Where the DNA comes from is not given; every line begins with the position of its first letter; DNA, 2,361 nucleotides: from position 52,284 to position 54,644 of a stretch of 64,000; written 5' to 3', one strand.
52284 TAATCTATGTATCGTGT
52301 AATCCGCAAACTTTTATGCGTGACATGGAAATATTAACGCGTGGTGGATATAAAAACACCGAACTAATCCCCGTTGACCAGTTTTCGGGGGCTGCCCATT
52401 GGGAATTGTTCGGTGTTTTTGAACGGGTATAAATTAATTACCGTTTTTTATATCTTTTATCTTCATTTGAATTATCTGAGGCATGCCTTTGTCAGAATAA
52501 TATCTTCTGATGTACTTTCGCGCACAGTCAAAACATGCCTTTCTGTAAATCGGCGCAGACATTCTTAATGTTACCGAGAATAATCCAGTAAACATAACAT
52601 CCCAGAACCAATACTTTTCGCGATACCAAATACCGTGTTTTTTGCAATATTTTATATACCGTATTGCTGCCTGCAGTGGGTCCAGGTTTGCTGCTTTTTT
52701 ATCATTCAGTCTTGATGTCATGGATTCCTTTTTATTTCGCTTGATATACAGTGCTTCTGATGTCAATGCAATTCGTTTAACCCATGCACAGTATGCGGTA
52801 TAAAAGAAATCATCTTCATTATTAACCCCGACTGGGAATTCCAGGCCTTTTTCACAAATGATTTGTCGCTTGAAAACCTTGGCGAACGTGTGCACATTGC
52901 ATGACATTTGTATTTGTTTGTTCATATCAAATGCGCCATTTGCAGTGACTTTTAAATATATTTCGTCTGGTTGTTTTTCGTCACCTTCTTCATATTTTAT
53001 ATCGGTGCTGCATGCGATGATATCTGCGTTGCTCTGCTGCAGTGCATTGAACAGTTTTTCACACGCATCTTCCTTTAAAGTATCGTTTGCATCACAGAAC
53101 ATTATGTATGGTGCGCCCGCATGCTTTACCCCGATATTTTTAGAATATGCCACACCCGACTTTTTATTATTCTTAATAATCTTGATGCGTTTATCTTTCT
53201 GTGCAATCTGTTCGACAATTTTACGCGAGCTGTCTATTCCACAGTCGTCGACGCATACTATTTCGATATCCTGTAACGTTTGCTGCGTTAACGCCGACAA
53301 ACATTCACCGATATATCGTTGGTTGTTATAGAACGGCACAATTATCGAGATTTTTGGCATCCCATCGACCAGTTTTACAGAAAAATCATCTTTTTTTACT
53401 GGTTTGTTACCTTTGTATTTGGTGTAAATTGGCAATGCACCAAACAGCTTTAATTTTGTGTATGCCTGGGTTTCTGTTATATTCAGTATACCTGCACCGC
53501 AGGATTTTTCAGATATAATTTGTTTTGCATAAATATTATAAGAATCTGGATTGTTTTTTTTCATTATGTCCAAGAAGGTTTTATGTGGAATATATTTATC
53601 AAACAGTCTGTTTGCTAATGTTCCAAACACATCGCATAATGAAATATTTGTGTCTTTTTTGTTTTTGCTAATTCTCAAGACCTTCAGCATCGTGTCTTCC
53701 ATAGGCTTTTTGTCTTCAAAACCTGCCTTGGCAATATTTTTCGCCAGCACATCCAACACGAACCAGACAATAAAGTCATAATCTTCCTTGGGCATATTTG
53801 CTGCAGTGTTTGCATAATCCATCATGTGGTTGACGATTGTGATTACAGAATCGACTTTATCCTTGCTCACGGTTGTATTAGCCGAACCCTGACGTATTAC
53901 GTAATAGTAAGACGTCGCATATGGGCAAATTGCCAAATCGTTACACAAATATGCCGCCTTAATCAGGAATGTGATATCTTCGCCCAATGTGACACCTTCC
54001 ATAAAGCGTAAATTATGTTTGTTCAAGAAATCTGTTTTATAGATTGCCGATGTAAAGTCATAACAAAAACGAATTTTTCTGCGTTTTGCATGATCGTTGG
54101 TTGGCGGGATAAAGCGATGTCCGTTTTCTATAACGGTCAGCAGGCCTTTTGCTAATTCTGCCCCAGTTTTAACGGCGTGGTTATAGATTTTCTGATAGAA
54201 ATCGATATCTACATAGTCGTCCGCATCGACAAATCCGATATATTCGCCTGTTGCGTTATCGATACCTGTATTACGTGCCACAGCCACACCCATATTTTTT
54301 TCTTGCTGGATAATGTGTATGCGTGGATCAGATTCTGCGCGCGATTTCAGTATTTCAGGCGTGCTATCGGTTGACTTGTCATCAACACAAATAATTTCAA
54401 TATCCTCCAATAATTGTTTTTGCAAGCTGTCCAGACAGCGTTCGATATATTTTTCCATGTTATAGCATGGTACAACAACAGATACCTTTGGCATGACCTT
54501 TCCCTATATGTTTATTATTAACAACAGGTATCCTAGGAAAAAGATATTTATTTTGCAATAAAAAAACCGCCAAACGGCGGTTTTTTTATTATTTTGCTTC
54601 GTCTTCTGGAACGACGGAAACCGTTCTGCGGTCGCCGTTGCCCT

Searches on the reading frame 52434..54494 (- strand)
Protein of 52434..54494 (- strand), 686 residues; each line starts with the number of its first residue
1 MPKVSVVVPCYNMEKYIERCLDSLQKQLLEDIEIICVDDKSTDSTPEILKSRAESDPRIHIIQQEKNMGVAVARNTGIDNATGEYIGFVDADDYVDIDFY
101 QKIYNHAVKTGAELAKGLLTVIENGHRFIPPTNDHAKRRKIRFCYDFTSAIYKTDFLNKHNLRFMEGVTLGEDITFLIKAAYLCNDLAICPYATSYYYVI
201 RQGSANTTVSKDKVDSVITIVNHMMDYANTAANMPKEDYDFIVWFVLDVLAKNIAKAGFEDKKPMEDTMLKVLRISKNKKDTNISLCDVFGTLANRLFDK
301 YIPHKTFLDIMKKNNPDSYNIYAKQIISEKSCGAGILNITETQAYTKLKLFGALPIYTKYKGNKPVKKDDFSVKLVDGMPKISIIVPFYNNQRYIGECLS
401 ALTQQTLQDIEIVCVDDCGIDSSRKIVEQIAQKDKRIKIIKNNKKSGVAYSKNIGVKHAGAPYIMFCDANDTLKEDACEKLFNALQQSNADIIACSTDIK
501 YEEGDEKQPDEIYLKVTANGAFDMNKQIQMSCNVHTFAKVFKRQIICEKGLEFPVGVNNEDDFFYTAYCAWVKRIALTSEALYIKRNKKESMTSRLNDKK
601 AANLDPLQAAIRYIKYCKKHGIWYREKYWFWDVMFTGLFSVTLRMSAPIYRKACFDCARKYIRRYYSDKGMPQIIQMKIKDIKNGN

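Call 66: search_protein_families(library=ncbifam, proteins=[window:52434-54494:-], max_evalue=1e-10)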
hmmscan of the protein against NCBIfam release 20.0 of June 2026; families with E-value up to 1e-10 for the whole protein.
window:52434-54494:- (686 aa): 25 families
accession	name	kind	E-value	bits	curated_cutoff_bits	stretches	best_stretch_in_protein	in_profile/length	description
NF007482.0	PRK10073.1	equivalog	4.2e-65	219.9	423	2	379-615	5-244/334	glycosyltransferase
NF047683.1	TeichurnBiosyTuaG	equivalog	8.3e-52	176.3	400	2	2-100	6-104/252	teichuronic acid biosynthesis protein TuaG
TIGR03937.1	PgaC_IcaA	equivalog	5.3e-38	131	422.3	2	2-100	45-143/407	poly-beta-1,6-N-acetyl-D-glucosamine synthase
NF050050.1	ProtGlycPglI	equivalog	9e-38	130.4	500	2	379-495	1-118/306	GalNAc(5)-diNAcBac-PP-undecaprenol beta-1,3-glucosyltransferase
NF041875.1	EPS_EpsD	equivalog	4.2e-34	118.4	370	2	4-106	1-103/325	exopolysaccharide biosynthesis glycosyltransferase EpsD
TIGR03965.1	mycofact_glyco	equivalog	4.6e-30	104.9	280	1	2-120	74-192/467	mycofactocin biosynthesis glycosyltransferase MftF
NF053739.1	GlytfEpsEBac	equivalog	2e-29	102.4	450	2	2-94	1-94/265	glycosyltransferase EpsE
TIGR04283.1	glyco_like_mftF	equivalog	1.8e-26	93.1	182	1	4-114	1-104/221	TIGR04283 family arsenosugar biosynthesis glycosyltransferase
NF038302.1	EPS_HpsE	equivalog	2.3e-26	92.5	300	1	4-109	3-113/307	hormogonium polysaccharide biosynthesis glycosyltransferase HpsE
NF041394.1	GtaseAglG_Halo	equivalog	6e-25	88.1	440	2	3-103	2-103/304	glucosyl-dolichyl phosphate glucuronosyltransferase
NF045692.1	OglycostaseCruG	equivalog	1.6e-24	86.6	600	1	2-66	41-105/386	2'-O-glycosyltransferase CruG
NF047588.1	GlcsyltransPgfSStrep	equivalog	7.4e-22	77.9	500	1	3-92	2-95/308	glycosyltransferase PgfS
TIGR03111.1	glyc2_xrt_Gpos1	hypoth_equivalog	5.4e-21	74.9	363.95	0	1-102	48-151/439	TIGR03111 family XrtG-associated glycosyltransferase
TIGR04242.1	nodulat_NodC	equivalog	2.2e-20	73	550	1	1-109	47-158/395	chitooligosaccharide synthase NodC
TIGR03469.1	HpnB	hypoth_equivalog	1.6e-19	70.2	379.25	0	365-498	28-173/386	hopene-associated glycosyltransferase HpnB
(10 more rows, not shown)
